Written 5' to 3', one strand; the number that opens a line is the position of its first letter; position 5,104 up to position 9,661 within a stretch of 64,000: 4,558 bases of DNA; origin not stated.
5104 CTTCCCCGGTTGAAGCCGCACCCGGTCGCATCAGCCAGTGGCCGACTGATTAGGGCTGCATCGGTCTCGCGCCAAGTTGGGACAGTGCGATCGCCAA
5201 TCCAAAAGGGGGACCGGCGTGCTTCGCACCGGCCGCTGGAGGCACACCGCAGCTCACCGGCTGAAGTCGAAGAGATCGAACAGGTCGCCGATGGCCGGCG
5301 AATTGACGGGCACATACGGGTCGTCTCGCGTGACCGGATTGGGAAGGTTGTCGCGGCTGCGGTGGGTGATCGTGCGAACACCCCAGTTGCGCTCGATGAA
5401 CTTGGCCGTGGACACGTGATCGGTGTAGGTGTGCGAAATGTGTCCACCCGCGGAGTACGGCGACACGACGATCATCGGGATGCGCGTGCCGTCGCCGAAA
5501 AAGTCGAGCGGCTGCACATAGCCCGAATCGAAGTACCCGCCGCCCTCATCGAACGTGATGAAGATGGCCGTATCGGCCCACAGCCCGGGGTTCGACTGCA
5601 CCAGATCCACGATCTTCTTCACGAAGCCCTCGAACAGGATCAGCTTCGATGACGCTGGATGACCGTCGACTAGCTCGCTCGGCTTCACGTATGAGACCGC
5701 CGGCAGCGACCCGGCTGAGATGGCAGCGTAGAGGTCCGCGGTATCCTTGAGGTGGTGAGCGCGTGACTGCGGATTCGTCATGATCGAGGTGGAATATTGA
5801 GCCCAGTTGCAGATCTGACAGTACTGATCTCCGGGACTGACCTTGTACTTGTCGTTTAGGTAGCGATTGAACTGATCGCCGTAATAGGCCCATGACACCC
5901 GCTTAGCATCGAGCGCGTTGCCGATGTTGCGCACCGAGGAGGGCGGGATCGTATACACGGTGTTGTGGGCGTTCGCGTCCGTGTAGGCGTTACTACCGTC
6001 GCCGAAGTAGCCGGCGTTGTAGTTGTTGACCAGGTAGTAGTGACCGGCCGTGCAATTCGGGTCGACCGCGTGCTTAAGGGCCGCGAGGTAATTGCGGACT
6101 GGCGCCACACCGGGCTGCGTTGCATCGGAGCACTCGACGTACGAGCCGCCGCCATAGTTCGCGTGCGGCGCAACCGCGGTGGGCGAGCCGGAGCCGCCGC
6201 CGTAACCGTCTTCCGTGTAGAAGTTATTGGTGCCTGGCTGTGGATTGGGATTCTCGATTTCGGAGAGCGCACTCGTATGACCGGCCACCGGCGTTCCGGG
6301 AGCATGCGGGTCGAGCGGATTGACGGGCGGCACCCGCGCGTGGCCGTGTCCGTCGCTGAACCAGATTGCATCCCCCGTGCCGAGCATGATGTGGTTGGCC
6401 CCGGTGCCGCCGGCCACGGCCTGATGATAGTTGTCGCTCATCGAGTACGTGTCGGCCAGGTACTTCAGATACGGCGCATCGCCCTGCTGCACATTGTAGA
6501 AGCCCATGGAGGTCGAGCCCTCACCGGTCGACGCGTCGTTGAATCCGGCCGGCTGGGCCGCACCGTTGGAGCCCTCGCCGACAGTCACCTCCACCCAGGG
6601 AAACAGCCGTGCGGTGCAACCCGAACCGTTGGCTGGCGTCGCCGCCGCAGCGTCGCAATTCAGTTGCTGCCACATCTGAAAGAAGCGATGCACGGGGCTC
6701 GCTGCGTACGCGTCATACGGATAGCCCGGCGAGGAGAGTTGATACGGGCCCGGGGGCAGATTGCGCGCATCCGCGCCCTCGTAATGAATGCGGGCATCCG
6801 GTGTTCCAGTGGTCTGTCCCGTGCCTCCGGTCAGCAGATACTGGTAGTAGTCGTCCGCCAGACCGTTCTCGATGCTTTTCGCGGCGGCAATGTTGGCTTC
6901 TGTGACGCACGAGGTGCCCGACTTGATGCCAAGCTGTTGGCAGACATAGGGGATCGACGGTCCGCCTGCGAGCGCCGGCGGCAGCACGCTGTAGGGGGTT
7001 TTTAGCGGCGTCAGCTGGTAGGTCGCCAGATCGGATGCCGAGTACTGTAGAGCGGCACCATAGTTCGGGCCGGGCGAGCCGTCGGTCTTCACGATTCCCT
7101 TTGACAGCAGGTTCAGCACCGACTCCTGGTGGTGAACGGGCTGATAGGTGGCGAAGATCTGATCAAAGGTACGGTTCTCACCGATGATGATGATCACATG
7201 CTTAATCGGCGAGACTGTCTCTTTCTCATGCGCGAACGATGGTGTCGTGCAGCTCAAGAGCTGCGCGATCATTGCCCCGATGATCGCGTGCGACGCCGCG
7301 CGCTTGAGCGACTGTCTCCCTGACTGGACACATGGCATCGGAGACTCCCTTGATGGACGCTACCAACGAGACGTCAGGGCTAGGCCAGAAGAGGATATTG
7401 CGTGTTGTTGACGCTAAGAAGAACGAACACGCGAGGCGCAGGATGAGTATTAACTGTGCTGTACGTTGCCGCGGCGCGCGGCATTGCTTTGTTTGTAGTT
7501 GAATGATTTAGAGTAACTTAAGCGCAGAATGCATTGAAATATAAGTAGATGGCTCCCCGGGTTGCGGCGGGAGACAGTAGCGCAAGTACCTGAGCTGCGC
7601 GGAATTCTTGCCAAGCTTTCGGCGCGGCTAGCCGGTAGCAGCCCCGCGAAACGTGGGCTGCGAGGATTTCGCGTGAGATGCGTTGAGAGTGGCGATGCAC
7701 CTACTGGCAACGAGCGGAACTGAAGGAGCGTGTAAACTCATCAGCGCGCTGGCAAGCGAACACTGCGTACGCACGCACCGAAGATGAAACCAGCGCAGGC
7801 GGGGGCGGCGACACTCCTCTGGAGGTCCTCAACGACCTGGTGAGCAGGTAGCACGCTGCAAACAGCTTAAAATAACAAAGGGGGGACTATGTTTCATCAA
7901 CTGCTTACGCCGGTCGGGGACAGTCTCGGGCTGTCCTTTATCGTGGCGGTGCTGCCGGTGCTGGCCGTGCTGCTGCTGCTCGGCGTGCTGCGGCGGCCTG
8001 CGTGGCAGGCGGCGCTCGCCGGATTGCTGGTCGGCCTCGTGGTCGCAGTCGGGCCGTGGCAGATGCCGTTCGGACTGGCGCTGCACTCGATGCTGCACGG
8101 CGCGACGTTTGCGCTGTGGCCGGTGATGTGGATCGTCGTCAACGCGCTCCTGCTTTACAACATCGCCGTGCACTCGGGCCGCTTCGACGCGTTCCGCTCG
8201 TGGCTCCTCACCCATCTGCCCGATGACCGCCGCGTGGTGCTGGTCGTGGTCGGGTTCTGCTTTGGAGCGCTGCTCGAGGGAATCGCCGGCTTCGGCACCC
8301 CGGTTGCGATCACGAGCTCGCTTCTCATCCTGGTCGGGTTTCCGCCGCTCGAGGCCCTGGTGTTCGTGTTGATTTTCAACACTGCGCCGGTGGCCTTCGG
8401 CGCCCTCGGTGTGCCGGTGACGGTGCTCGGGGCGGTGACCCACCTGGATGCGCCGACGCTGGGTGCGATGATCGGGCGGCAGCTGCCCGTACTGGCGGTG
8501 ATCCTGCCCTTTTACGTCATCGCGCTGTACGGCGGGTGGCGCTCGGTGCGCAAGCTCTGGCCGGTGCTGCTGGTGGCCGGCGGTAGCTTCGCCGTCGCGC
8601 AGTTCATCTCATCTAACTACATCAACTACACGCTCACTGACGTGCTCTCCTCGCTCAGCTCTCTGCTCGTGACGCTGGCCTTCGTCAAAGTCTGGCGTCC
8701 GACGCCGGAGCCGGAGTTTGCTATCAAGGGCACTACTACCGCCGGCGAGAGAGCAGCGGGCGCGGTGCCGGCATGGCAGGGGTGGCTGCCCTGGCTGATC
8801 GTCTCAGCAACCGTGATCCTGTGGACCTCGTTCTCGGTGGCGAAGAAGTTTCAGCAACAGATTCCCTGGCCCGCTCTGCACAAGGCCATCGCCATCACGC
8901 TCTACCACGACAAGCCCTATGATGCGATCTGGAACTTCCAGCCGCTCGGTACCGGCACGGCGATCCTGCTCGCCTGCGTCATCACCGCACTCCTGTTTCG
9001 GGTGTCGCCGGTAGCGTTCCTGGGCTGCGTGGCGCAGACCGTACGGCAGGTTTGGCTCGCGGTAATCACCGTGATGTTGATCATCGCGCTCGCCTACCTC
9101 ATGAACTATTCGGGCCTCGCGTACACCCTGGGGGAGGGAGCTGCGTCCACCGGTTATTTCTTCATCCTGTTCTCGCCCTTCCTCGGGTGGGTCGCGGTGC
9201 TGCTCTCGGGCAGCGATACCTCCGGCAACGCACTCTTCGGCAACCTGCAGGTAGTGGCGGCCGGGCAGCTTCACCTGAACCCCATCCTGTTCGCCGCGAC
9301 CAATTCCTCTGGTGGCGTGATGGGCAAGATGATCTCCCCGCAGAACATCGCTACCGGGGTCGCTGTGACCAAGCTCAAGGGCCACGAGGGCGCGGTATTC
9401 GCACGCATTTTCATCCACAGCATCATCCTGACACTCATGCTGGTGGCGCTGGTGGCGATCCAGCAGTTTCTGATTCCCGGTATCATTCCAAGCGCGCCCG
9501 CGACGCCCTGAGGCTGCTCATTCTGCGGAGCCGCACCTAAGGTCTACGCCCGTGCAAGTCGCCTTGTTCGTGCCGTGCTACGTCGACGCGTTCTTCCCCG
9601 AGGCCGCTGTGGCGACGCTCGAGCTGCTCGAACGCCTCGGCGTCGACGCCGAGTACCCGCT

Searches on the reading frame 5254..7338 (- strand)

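Call 84: search_protein_families(library=pfam, proteins=[window:5254-7338:-], max_evalue=0.00001)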
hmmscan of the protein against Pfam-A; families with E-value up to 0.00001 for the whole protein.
window:5254-7338:- (694 aa): 1 family
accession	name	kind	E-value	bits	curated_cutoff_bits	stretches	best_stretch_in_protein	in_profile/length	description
PF04185.19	Phosphoesterase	-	5.9e-52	177.4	23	1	265-654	88-355/356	Phosphoesterase family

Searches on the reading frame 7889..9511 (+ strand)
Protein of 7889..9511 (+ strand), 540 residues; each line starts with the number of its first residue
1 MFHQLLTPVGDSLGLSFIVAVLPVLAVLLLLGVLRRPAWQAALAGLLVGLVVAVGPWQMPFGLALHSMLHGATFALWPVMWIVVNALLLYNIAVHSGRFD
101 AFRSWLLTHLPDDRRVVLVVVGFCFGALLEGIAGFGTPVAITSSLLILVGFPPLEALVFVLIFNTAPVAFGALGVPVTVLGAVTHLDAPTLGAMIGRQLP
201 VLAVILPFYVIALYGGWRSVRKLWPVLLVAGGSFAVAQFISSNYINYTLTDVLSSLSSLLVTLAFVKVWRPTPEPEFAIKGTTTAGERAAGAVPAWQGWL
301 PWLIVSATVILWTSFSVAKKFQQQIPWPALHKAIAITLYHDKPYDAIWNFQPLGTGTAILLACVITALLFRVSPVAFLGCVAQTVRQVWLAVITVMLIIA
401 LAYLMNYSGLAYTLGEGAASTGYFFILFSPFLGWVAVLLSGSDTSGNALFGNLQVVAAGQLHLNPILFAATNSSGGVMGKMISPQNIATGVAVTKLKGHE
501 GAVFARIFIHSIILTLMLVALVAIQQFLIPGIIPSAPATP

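Call 84: search_protein_families(library=pfam, proteins=[window:7889-9511:+], max_evalue=0.00001)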
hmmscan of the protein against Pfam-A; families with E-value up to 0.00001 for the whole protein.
window:7889-9511:+ (540 aa): 1 family
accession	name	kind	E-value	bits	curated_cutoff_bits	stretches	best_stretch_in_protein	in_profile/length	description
PF02652.20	Lactate_perm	-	1.6e-137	459.9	27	1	15-523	1-520/522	L-lactate permease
